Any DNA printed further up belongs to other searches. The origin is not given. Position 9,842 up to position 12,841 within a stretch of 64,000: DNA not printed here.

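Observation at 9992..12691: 899-aa secreted fusion of a BNR/Asp-box beta-propeller, a lipase-type alpha/beta hydrolase and a C-terminal beta-rich domain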

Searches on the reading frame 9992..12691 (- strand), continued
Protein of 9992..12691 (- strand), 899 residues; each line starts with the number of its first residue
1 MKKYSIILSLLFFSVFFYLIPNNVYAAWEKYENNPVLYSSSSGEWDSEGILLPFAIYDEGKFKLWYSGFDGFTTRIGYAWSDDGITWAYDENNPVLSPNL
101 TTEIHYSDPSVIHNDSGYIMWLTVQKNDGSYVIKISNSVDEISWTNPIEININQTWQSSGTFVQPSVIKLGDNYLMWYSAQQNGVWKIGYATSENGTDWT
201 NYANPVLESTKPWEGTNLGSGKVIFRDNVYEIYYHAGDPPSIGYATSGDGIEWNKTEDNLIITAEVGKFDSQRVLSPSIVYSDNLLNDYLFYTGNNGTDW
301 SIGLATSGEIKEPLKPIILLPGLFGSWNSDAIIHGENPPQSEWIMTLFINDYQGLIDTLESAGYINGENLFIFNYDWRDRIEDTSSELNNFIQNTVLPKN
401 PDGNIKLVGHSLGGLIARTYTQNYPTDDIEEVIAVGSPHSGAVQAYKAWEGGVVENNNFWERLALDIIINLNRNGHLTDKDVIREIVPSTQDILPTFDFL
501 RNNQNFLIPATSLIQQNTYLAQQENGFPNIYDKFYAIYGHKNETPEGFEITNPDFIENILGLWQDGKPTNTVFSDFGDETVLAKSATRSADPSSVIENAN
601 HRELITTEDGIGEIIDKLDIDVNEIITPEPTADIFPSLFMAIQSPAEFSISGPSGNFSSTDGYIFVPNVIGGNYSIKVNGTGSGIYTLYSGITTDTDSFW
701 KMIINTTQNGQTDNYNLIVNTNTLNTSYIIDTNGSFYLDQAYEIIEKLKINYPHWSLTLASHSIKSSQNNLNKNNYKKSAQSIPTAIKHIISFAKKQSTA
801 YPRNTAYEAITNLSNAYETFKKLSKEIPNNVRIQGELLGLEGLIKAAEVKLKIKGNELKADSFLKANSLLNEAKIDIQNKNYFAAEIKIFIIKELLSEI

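Call 28: search_solved_structures(query=A1, max_evalue=0.01, show_alignments=5)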
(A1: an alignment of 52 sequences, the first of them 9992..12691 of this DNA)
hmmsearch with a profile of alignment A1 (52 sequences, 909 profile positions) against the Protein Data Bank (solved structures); distinct sequences matched with E-value up to 0.01: 88 (the best 60 are shown).
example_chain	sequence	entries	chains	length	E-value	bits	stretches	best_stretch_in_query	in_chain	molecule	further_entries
7fip_A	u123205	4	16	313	1.4e-27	99.5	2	146-258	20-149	Beta-1,2-mannobiose phosphorylase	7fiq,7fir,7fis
9fj8_A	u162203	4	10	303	2.4e-24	88.7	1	28-299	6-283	1,2-beta-oligomannan phosphorylase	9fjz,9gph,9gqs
4qqs_A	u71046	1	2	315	4.7e-19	71.3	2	103-238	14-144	Glycoside hydrolase family 43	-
4onz_A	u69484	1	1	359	3.1e-17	65.2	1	99-301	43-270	putative glycoside hydrolase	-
4ak6_A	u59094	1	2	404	9.2e-16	60.4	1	107-226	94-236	ANHYDRO-ALPHA-L-GALACTOSIDASE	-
5ta7_A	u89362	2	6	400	1.2e-15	59.9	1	108-217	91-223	Glycoside Hydrolase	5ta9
4ak7_A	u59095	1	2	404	1.2e-15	59.9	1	108-226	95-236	ANHYDRO-ALPHA-L-GALACTOSIDASE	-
4ak5_A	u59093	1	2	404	1.6e-15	59.6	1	107-226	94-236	ANHYDRO-ALPHA-L-GALACTOSIDASE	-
5mui_A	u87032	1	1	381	1.2e-14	56.7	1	142-310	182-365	Beta-galactosidase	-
3r4y_A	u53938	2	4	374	1.2e-14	56.6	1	107-212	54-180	Glycosyl hydrolase family 32, N terminal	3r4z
3p2n_A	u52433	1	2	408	2.1e-14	55.9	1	107-225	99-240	3,6-anhydro-alpha-L-galactosidase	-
5mt2_A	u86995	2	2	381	2.2e-14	55.8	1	142-310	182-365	Beta-galactosidase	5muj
3taw_A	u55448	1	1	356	3.3e-14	55.2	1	100-299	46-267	Hypothetical glycoside hydrolase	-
3kst_A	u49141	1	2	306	4e-14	54.9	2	100-238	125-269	Endo-1,4-beta-xylanase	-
3r67_A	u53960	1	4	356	1.1e-13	53.5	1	102-300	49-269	putative Glycosidase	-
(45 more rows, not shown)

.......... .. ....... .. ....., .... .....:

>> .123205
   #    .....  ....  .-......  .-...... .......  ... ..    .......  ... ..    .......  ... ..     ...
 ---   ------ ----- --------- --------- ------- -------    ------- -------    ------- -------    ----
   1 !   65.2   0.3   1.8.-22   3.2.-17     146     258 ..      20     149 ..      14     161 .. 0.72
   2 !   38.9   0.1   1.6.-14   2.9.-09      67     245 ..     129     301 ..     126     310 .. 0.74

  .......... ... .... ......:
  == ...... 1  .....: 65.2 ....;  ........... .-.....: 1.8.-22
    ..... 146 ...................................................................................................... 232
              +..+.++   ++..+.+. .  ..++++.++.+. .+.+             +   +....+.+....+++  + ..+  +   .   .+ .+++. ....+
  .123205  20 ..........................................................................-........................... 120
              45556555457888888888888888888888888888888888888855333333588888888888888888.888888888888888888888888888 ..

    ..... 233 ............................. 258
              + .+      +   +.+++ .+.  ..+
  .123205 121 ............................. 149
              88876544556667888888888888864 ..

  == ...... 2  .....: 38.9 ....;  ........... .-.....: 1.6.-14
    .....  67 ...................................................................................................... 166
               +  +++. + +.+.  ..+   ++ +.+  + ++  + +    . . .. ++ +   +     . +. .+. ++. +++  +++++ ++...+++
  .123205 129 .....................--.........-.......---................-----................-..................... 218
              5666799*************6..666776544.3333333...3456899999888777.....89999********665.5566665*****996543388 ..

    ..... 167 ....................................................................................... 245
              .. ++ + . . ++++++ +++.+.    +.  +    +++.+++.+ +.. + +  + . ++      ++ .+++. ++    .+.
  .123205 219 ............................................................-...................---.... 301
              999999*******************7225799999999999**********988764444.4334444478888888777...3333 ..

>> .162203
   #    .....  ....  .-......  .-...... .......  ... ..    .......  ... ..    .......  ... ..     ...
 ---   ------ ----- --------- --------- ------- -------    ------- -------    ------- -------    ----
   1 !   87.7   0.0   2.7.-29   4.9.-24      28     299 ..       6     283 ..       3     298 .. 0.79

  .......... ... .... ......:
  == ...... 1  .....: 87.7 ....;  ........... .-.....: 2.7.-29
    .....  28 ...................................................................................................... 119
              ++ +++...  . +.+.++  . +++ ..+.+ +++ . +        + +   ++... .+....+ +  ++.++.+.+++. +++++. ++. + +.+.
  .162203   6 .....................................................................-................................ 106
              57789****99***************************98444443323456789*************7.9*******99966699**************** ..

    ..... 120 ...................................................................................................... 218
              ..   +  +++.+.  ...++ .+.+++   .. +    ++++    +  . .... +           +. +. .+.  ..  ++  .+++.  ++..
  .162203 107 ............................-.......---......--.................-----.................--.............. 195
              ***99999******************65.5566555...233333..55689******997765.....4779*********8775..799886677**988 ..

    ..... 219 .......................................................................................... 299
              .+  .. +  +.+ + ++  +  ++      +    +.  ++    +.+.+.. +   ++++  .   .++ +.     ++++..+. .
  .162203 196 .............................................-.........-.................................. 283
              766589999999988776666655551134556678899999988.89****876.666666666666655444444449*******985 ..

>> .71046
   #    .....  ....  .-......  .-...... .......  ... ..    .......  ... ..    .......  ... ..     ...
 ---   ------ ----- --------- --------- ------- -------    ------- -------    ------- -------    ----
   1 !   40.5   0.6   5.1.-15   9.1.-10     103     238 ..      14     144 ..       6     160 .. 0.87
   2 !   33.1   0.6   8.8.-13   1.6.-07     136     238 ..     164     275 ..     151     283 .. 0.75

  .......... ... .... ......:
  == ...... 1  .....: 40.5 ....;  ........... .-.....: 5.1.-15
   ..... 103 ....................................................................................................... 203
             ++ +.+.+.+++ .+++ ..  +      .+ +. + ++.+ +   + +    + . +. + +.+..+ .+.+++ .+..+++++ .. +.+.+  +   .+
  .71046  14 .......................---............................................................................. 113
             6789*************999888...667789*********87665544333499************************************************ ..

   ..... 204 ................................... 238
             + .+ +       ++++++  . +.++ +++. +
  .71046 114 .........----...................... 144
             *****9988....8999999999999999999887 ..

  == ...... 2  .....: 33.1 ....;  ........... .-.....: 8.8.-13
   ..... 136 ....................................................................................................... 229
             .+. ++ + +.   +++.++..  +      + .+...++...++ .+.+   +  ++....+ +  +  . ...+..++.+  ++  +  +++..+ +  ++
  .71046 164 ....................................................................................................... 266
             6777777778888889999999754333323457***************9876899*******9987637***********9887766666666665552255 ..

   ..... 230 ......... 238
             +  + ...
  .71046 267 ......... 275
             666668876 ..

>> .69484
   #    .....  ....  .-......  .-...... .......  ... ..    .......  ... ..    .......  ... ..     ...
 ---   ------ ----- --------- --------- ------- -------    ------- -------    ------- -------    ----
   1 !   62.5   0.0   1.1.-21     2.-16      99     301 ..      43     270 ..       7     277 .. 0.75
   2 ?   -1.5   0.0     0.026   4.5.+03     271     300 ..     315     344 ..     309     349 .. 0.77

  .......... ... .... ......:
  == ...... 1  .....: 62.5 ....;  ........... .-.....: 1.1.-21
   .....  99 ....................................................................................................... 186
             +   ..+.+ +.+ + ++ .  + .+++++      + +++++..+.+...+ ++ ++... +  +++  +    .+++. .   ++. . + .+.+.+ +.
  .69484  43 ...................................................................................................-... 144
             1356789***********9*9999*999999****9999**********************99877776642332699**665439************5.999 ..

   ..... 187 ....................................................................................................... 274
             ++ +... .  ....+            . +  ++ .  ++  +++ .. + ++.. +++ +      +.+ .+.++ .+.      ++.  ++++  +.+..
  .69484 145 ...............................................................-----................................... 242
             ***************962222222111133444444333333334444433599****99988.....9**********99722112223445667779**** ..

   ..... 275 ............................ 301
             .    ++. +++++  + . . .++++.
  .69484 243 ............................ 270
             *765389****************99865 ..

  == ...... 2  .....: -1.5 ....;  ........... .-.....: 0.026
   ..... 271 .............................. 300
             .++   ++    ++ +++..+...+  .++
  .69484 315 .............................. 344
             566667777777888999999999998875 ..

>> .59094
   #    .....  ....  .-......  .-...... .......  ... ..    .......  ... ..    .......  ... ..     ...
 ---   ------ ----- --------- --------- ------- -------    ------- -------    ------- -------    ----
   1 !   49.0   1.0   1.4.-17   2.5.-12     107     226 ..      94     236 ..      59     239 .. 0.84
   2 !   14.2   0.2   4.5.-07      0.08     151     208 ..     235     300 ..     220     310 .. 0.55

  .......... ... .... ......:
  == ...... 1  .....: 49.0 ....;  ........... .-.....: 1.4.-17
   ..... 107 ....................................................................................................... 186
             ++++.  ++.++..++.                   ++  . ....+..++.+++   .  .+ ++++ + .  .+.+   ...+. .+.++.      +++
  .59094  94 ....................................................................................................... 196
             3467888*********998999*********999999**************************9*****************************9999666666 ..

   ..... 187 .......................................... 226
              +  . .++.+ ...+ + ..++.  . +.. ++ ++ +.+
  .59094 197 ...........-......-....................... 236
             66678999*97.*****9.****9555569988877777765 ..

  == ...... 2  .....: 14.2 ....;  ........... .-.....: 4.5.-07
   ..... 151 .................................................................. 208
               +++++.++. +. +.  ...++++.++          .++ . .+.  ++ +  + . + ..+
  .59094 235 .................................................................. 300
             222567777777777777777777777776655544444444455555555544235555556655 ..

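Call 34: find_related_loci(query=A1, collection=genome_contigs, flank=8000)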
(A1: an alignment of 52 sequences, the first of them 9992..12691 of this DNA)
Query A1 (899 aa) in genome_contigs; peptide patterns used: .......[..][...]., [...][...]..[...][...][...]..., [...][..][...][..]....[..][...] (x = any residue, [..] = any of these).
600 stretches matched a pattern (row limit reached: there are more); 452 encode a relative of the query (tblastn E <= 1e-3); the best 80 are kept; 80 distinct loci.
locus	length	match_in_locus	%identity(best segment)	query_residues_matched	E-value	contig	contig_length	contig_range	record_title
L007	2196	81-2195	34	1-691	2e-123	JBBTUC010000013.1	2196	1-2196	MAG: Patescibacteria group bacterium isolate H43-bin113_1 H43_bin113_1_000000000013, whole genome shotgun sequence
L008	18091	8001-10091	35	11-703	8e-112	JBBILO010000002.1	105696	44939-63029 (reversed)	MAG: Candidatus Roizmanbacteria bacterium isolate QNS170220_bin_210 NODE_12_length_105696_cov_6.1975, whole genome shotg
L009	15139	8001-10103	32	1-723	5e-107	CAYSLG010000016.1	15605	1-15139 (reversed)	MAG TPA_asm: uncultured Gammaproteobacteria bacterium isolate binchicken_co251_965 genome assembly, contig: NODE_5206_le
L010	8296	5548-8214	29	25-899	7e-103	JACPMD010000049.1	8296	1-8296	MAG: Candidatus Roizmanbacteria bacterium isolate NC_groundwater_539_Ag_S-0.1um_39_6 S35_SO-1_scaffold_129948, whole gen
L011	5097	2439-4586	31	11-723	1e-85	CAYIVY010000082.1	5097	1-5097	MAG TPA_asm: uncultured Gammaproteobacteria bacterium isolate ERP119705_co8_91 genome assembly, contig: NODE_17663_lengt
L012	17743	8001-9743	32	162-722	4e-81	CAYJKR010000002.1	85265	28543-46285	MAG TPA_asm: uncultured Gammaproteobacteria bacterium isolate ERP124720_co1_117 genome assembly, contig: NODE_401_length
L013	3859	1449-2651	36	317-717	4e-73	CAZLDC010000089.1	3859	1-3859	MAG TPA_asm: uncultured Gammaproteobacteria bacterium isolate SRP178908_co2_11 genome assembly, contig: NODE_20516_lengt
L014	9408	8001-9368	38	244-700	2e-70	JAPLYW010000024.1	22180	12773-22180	MAG: Candidatus Shapirobacteria bacterium isolate LacPavin_0419_WC90_MAG_34_15 LacPavin_0419_WC90_scaffold_853709, whole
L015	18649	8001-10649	27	1-899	1e-84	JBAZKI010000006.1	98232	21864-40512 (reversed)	MAG: Patescibacteria group bacterium isolate SO_2017_LW4_14 scaffold_352_c1_LW137-91_2017, whole genome shotgun sequence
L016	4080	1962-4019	27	11-720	2e-69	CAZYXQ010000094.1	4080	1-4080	MAG TPA_asm: uncultured Gammaproteobacteria bacterium isolate binchicken_co22_138 genome assembly, contig: NODE_20529_le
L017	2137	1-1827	30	316-899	5e-72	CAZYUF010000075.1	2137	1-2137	MAG TPA_asm: uncultured Pseudomonadales bacterium isolate SRP118108_co4_340 genome assembly, contig: NODE_77574_length_2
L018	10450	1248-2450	35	317-717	3e-68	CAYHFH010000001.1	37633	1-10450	MAG TPA_asm: uncultured Gammaproteobacteria bacterium isolate ERP119705_co10_87 genome assembly, contig: NODE_868_length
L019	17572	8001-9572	32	312-834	1e-67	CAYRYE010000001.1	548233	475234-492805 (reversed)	MAG TPA_asm: uncultured Gammaproteobacteria bacterium isolate SRP068000_co4_7 genome assembly, contig: NODE_2_length_548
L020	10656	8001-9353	31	316-749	3e-67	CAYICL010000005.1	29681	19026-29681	MAG TPA_asm: uncultured Pseudomonadales bacterium isolate ERP119705_co18_677 genome assembly, contig: NODE_1790_length_2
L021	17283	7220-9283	29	1-722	8e-72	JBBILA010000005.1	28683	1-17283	MAG: Candidatus Microgenomates bacterium isolate SIS170217_bin_199 NODE_232_length_28683_cov_9.15492, whole genome shotg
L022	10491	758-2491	29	311-898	2e-65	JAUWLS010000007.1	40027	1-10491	MAG: Candidatus Shapirobacteria bacterium isolate CSMAG_2378 CSMAG_2378_k141_408803_length_40027_cov_9.0000, whole genom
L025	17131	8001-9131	33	313-697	2e-56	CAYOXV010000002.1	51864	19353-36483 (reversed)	MAG TPA_asm: uncultured Gammaproteobacteria bacterium isolate binchicken_co173_477 genome assembly, contig: NODE_2206_le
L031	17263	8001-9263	29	306-721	1e-51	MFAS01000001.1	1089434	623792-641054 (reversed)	MAG: Candidatus Collierbacteria bacterium RIFOXYD2_FULL_45_13 RIFOXYD2_FULL_OP11_Collierbacteria_45_13, whole genome sho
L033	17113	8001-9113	32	319-690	1e-46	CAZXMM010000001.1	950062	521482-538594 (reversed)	MAG TPA_asm: uncultured Gammaproteobacteria bacterium isolate SRP173033_co1_283 genome assembly, contig: NODE_1_length_9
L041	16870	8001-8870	30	318-614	1e-24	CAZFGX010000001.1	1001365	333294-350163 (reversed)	MAG TPA_asm: uncultured Gammaproteobacteria bacterium isolate SRP342105_co1_501 genome assembly, contig: NODE_2_length_1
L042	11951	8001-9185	28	316-688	7e-22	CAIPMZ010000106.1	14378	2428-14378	uncultured bacterium isolate Ja1_bin-0683 genome assembly, contig: bin-0683:106/145, whole genome shotgun sequence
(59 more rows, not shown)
